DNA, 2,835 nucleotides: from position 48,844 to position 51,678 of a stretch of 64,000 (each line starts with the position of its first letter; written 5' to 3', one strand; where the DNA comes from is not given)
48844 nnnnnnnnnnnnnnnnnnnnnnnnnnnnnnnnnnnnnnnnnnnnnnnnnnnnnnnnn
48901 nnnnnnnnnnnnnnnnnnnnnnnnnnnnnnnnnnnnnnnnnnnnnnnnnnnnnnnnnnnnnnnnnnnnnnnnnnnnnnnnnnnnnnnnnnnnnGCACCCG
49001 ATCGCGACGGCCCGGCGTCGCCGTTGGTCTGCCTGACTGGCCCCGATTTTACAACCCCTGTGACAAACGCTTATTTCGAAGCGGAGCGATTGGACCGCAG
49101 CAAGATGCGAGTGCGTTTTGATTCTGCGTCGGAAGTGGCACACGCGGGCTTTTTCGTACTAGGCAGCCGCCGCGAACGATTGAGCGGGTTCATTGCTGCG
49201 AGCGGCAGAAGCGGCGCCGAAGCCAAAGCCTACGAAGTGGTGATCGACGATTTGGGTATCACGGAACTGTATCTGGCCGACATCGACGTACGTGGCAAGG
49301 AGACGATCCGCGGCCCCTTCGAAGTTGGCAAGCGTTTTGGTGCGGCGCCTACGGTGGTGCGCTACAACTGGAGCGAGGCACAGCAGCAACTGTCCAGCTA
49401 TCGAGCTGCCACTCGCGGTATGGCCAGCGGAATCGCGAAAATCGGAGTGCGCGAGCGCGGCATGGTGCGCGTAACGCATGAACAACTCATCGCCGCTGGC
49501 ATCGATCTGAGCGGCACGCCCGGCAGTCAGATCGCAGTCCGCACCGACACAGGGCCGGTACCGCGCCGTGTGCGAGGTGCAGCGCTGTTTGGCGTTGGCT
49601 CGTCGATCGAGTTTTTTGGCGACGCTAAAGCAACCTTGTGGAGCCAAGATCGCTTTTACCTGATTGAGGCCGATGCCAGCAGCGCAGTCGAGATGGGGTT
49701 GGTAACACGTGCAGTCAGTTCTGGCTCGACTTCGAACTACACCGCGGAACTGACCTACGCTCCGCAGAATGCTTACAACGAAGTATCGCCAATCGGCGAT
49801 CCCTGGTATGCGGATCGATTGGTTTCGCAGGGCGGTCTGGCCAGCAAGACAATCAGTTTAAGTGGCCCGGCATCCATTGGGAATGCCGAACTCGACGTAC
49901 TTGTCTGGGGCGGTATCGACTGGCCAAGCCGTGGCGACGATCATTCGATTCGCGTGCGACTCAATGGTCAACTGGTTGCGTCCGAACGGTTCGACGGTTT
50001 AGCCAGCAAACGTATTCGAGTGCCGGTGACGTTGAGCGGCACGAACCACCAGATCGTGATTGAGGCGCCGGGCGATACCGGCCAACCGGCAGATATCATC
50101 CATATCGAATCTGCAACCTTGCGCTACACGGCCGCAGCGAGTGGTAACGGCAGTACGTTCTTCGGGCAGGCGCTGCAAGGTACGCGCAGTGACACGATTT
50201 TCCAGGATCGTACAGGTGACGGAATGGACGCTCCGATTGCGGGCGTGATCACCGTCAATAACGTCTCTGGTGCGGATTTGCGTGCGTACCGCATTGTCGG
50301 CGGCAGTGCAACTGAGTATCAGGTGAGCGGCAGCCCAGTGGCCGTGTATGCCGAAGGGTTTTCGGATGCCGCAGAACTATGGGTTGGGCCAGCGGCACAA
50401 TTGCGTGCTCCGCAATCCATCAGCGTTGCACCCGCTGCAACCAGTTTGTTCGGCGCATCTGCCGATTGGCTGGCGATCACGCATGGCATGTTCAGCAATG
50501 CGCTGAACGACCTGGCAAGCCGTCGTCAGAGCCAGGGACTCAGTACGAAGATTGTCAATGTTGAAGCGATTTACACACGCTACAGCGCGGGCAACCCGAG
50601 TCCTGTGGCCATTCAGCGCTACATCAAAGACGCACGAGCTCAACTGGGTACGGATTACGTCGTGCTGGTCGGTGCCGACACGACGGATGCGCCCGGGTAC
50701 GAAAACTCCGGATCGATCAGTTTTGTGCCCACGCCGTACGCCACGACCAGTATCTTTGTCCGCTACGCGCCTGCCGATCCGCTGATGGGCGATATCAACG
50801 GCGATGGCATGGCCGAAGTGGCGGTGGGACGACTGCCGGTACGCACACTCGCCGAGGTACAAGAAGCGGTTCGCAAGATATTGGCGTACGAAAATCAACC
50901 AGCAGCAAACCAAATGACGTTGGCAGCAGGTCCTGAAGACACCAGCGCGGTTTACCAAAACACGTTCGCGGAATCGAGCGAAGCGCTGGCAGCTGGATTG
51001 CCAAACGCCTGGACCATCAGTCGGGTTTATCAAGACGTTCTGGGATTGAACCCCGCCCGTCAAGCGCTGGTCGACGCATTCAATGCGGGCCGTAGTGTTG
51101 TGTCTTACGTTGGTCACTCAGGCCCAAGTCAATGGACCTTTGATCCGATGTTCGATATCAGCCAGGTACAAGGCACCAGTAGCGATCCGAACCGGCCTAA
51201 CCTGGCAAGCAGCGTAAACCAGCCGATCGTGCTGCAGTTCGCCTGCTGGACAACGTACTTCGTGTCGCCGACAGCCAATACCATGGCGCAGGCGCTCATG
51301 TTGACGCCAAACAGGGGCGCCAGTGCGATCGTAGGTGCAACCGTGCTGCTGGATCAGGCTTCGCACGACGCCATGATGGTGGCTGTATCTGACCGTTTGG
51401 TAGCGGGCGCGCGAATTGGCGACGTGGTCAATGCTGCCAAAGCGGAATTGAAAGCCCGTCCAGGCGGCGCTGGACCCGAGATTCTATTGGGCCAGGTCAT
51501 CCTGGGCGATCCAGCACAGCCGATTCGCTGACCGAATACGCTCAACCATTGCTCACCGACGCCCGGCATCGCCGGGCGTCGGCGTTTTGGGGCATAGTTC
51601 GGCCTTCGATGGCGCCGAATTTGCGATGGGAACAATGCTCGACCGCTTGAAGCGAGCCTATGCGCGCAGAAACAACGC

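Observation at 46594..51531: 1645-aa secreted protein with a gingipain/PorU-type C25 domain and polyglycine region, encoded next to an LPS/O-antigen locus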

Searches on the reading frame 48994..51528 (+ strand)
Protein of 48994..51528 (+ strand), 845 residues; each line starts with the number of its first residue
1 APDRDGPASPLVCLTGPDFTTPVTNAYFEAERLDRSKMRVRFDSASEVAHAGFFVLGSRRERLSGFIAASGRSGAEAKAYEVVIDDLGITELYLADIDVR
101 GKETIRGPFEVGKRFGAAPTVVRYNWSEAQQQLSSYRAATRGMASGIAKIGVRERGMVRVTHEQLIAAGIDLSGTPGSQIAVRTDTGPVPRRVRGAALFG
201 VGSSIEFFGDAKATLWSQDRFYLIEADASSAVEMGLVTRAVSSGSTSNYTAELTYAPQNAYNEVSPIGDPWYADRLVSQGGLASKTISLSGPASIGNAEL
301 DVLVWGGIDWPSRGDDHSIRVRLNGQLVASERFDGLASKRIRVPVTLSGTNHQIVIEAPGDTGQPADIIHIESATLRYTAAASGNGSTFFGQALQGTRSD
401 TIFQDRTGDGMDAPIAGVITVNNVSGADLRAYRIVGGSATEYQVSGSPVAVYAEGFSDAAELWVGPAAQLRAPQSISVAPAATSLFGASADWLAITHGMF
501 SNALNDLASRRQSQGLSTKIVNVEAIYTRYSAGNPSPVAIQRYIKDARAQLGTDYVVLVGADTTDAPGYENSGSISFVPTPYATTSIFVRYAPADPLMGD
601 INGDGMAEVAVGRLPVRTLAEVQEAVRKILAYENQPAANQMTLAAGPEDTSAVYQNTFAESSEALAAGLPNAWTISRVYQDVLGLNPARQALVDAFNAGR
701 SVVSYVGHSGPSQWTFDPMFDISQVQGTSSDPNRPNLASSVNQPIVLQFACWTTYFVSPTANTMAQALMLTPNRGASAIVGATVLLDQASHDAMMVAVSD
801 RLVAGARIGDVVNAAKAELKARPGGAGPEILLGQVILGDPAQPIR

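Call 25: find_homologous_proteins(query=window:48994-51528:+, max_evalue=1e-8)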
Query window:48994-51528:+ (845 aa): 17 proteins with E <= 1e-8 among 8000 candidates.
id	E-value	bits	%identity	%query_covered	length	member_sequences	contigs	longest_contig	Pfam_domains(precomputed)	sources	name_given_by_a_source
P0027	0.0e+0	1184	64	100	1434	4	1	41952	PF01364.25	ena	-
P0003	0.0e+0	1163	63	100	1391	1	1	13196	PF01364.25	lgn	-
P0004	0.0e+0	1091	59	100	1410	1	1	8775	PF01364.25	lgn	-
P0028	0.0e+0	1073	59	100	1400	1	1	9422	PF01364.25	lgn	-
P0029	9.0e-277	939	57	91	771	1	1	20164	PF01364.25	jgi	jgi:hypothetical protein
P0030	2.0e-252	858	65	72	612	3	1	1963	PF01364.25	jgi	jgi:hypothetical protein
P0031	3.5e-249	847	54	88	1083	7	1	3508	PF01364.25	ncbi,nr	ncbi:MAG: hypothetical protein IT469_11460, partial [Pseudomonadales bacterium]|nr:hypothetical prot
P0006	7.6e-217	740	46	100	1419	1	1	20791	PF01364.25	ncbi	-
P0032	1.2e-170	587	40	99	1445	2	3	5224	PF01364.25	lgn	-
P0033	1.6e-165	571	40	100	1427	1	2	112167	PF01364.25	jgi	jgi:hypothetical protein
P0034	7.7e-163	562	39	100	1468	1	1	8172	PF01364.25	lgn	-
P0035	1.8e-99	352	33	92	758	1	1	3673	PF01364.25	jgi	jgi:hypothetical protein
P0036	8.0e-33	132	24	82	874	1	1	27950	PF01364.25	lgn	-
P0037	2.0e-30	124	27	99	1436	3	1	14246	PF01364.25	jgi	jgi:hypothetical protein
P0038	3.8e-28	116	29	42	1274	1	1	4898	PF01364.25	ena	-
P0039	1.1e-27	115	29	42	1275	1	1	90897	PF01364.25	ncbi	-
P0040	7.7e-26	109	25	82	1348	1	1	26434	PF08126.17,PF00801.27,PF13205.13,PF01364.25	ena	-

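Call 42: predict_structure(alignment_id=A2)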
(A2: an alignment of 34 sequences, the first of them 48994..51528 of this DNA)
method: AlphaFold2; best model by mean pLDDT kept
length: 845 residues; sequences in the alignment: 34
mean_pLDDT: 90.1   pTM: 0.90
mean pLDDT of the five models: 90.1, 89.6, 88.8, 88.6, 87.7
residues with pLDDT >= 90: 638; 70-90: 152; 50-70: 21; < 50: 34
segments of 3 or more residues with pLDDT < 50: 1-20, 400-412
pLDDT, mean of each block of 10 residues (from residue 1): 26 32 80 93 89 94 93 84 95 92 88 87 93 92 78 96 94 96 96 96 97 94 97 94 90 94 90 94 96 89 96 90 97 94 93 96 94 96 93 73 45 68 93 93 91 87 95 94 91 98 98 98 97 97 98 98 94 95 89 95 92 98 98 88 85 69 95 95 93 94 92 85 94 93 94 92 94 97 88 94 95 96 86 95 96
secondary structure, 60 per line:
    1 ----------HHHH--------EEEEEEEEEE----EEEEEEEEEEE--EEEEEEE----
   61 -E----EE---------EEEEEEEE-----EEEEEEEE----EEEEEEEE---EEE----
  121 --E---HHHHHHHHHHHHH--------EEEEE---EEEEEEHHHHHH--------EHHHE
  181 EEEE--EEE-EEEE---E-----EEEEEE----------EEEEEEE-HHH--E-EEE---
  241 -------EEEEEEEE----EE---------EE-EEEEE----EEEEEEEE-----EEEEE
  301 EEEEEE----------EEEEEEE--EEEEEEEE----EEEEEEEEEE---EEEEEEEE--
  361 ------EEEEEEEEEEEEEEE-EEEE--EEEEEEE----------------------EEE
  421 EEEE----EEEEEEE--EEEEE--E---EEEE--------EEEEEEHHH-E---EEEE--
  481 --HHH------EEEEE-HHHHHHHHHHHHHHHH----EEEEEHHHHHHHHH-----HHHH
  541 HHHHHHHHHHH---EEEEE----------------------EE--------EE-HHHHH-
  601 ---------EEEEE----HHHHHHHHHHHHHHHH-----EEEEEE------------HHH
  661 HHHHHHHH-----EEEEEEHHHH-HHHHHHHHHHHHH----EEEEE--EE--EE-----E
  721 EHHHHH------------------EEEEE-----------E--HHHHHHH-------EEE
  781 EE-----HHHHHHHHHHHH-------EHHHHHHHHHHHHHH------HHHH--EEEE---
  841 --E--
elements in order (helices of 4 or more, strands of 3 or more residues): H11-14 E23-32 E37-47 E50-56 E78-85 E91-98 E103-110 E114-116 H127-139 E148-152 E156-161 H162-167 E180-184 E187-189 E191-194 E204-209 E220-226 E235-237 E248-255 E274-278 E283-290 E296-306 E317-323 E326-333 E338-347 E351-358 E367-381 E383-386 E389-395 E418-424 E429-435 E438-442 E449-452 E461-466 E475-478 E492-496 H498-513 E518-522 H523-531 H537-551 E555-559 H595-599 E610-614 H619-634 E640-645 H658-668 E674-679 H680-683 H685-697 E702-706 H722-726 E745-749 H764-770 E778-782 H788-799 H808-821 H828-831 E834-837
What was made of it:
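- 49057..50463 (+): PorU-like N-terminal beta-sandwich region, aa ~822-1290. The AlphaFold model is all-beta with pLDDT around 90 (call 42).
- On Peptidase family C25 (Pfam PF01364 / MEROPS C25): The AlphaFold model has pLDDT 90 (call 42).
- The AlphaFold model of aa 801-1645 has pLDDT 90 and pTM 0.90 (call 42).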

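Call 45: fold_search(model_id=the predicted structure, library=pdb)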
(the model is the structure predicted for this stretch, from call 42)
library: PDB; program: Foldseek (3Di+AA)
matches with E <= 10: 1674; with E <= 0.001: 197
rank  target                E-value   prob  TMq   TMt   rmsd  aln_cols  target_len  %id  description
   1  6za2_B                4.5e-28  1.00  0.50  0.40  12.1       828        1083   16  Crystal structure of dimeric latent PorU from Porphyromonas gingivalis (released 2021-09-29)
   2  6za2_A                2.6e-27  1.00  0.43  0.35   7.7       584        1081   17  Crystal structure of dimeric latent PorU from Porphyromonas gingivalis (released 2021-09-29)
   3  4ief_D                1.7e-18  1.00  0.35  0.67   3.6       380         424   20  Complex of Porphyromonas gingivalis RgpB pro- and mature domains (released 2013-04-10)
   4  1cvr                  2.4e-18  1.00  0.34  0.65   3.6       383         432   19  Crystal structure of the Arg specific cysteine proteinase gingipain R (RGPB) (released 2000-03-01)
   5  4ief_B                8.7e-18  1.00  0.34  0.66   3.5       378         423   20  Complex of Porphyromonas gingivalis RgpB pro- and mature domains (released 2013-04-10)
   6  4rbm                  2.3e-15  1.00  0.33  0.60   4.2       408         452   14  Porphyromonas gingivalis gingipain K (Kgp) catalytic and immunoglobulin superfamily-like domains (released 2014-10-08)
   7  6i9a_A                4.3e-15  1.00  0.33  0.60   4.4       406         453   15  Porphyromonas gingivalis gingipain K (Kgp) in complex with inhibitor KYT-36 (released 2019-03-13)
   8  3wnk                  3.5e-08  0.99  0.10  0.12  30.9       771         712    8  Crystal Structure of Bacillus circulans T-3040 cycloisomaltooligosaccharide glucanotransferase (released 2014-02-05)
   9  8hhv_A                3.8e-07  1.00  0.13  0.21  23.6       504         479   11  endo-alpha-D-arabinanase EndoMA1 from Microbacterium arabinogalactanolyticum (released 2023-08-16)
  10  8ic1_A                4.0e-07  1.00  0.13  0.21  23.2       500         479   11  endo-alpha-D-arabinanase EndoMA1 D51N mutant from Microbacterium arabinogalactanolyticum in complex with arabinooligos (released 2023-08-16)
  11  7knc                  4.0e-07  0.60  0.09  0.09  28.5       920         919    9  Crystal structure of the GH31 alpha-xylosidase (Xac1773) from Xanthomonas citri (released 2021-05-26)
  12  2xvg                  6.4e-07  0.54  0.09  0.08  30.7       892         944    9  crystal structure of alpha-xylosidase (GH31) from Cellvibrio japonicus (released 2011-04-13)
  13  3eb7_C                6.8e-07  1.00  0.12  0.16  25.0       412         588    9  Crystal Structure of Insecticidal Delta-Endotoxin Cry8Ea1 from Bacillus Thuringiensis at 2.2 Angstroms Resolution (released 2008-09-16)
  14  2xvk                  7.2e-07  0.54  0.09  0.08  28.1       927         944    8  crystal structure of alpha-xylosidase (GH31) from Cellvibrio japonicus in complex with 5-fluoro-alpha-D-xylopyranosyl fl (released 2011-04-13)
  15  8tl0_C                1.1e-06  1.00  0.19  0.32  17.0       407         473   10  Structure of activated SAVED-CHAT filament (released 2024-03-06)
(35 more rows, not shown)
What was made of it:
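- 49057..50463 (+): Foldseek to 6za2 aligns 828 columns (call 45).
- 50470..51516 (+): Peptidase C25 catalytic domain, aa 1293-1641. Foldseek to RgpB gives TM 0.65-0.67 normalised to the target (call 45).
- On Peptidase family C25 (Pfam PF01364 / MEROPS C25): Foldseek to RgpB gives TMt 0.65-0.67 at E ~1e-18, and to Kgp TMt 0.60 (call 45).
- On PorU, T9SS sortase (NCBIfam NF033707): Foldseek aligns 828 columns (call 45).
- Closest known: Gingipains RgpB/Kgp. Same: The catalytic domain fold matches (TM 0.60-0.67 normalised to the target; call 45).
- Its best PDB match is PorU (E 4.5e-28, 828 columns), followed by RgpB and Kgp (call 45).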

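Call 47: search_solved_structures(query=A2, max_evalue=0.01, show_alignments=3)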
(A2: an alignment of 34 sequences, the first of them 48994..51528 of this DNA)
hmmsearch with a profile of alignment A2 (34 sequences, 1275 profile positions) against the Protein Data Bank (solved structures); distinct sequences matched with E-value up to 0.01: 5.
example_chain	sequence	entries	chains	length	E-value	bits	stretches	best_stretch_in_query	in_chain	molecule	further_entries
6za2_A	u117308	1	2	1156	6e-58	200.1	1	558-1268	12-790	Por secretion system protein porU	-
4ief_B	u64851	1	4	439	8.8e-35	123.4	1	920-1264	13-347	Gingipain R2 Mature Domain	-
1cvr_A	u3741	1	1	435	7e-34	120.4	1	920-1264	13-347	GINGIPAIN R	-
4tkx_L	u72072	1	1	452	2e-21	79.1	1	1020-1201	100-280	Lys-gingipain W83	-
4rbm_A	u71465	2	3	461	2.1e-21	79.1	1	1020-1201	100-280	Lys-gingipain W83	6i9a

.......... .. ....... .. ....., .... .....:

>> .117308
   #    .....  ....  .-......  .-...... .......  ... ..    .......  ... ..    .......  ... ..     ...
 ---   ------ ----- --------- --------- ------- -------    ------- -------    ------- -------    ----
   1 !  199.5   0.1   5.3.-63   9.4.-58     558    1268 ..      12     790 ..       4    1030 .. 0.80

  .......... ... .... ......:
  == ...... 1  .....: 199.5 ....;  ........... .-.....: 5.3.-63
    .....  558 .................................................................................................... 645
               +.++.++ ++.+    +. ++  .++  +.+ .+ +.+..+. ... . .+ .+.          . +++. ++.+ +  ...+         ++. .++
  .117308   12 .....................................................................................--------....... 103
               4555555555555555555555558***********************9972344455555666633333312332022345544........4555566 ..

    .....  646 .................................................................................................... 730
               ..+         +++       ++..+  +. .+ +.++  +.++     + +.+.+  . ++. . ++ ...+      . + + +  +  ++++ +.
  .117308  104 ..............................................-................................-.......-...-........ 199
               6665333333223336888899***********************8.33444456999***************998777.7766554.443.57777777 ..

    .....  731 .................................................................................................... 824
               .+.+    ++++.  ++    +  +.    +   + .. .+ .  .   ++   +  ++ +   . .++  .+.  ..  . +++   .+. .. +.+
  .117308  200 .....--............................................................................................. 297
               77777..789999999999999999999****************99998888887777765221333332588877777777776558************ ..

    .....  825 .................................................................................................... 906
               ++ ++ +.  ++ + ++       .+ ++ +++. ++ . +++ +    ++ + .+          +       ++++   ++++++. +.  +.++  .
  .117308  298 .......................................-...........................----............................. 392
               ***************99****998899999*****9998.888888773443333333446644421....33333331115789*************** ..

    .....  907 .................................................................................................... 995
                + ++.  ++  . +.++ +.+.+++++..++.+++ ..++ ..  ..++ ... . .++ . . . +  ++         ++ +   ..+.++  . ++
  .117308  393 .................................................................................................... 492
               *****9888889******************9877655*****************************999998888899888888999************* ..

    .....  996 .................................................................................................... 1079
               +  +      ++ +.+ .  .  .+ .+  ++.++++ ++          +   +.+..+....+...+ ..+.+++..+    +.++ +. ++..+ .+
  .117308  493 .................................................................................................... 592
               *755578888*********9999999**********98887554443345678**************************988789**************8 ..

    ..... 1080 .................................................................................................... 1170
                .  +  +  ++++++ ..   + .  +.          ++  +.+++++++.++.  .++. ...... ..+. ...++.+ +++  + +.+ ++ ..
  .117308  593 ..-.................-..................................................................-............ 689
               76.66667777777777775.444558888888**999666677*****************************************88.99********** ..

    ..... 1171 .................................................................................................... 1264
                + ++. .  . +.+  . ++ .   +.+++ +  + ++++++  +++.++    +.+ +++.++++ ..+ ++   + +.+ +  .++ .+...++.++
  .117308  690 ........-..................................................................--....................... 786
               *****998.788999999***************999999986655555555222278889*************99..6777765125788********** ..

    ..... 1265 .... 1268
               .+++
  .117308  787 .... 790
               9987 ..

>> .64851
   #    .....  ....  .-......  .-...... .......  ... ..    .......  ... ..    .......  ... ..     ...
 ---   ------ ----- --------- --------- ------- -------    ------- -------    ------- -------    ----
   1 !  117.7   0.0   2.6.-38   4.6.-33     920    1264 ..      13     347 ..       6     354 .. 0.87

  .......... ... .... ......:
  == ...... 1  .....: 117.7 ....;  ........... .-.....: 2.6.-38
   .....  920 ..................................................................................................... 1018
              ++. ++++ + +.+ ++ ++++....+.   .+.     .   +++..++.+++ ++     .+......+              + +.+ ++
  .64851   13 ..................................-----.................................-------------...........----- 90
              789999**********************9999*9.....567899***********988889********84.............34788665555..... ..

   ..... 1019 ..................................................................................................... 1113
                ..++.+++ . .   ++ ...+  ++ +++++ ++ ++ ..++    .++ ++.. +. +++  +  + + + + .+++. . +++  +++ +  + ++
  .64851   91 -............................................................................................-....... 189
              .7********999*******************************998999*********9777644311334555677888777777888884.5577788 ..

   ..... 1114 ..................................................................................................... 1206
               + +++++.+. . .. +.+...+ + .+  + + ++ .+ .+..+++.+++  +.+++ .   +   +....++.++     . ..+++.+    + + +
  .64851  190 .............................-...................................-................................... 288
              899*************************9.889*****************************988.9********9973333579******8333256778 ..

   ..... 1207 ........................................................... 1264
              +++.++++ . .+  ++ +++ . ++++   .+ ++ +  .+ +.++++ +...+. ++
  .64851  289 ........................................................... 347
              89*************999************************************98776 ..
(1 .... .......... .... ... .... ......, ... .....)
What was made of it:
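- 49057..50463 (+): The family profile aligns from PorU residue 12 onward (call 47).
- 51115..51117 (+): Catalytic His1508 codon (YVGHSG). Aligned with PorU YAGHGG and with RgpB YTGHG, which is His211 by my count from the printed alignment (call 47).
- On Peptidase family C25 (Pfam PF01364 / MEROPS C25): C1551 aligns with PorU TATCD and RgpB VACVN (call 47).
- On PorU, T9SS sortase (NCBIfam NF033707): The profile aligns with PorU residues 12-790 (call 47).
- Closest known: PorU. Same: The profile alignment covers PorU residues 12-790 at E 6e-58 (call 47), and Foldseek gives E 4.5e-28 over 828 columns (call 45).
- Closest known: Gingipains RgpB/Kgp. Same: The dyad aligns with RgpB His211 and Cys244 (call 47).
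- Closest known: Gingipains RgpB/Kgp. Different: This is my reading of call 47 and is inconclusive.
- GH and C align with the PorU and RgpB dyad motifs (call 47). The protein is closer to PorU than to gingipains, and it shares PorU's non-catalytic N-terminal domains (calls 45, 47).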
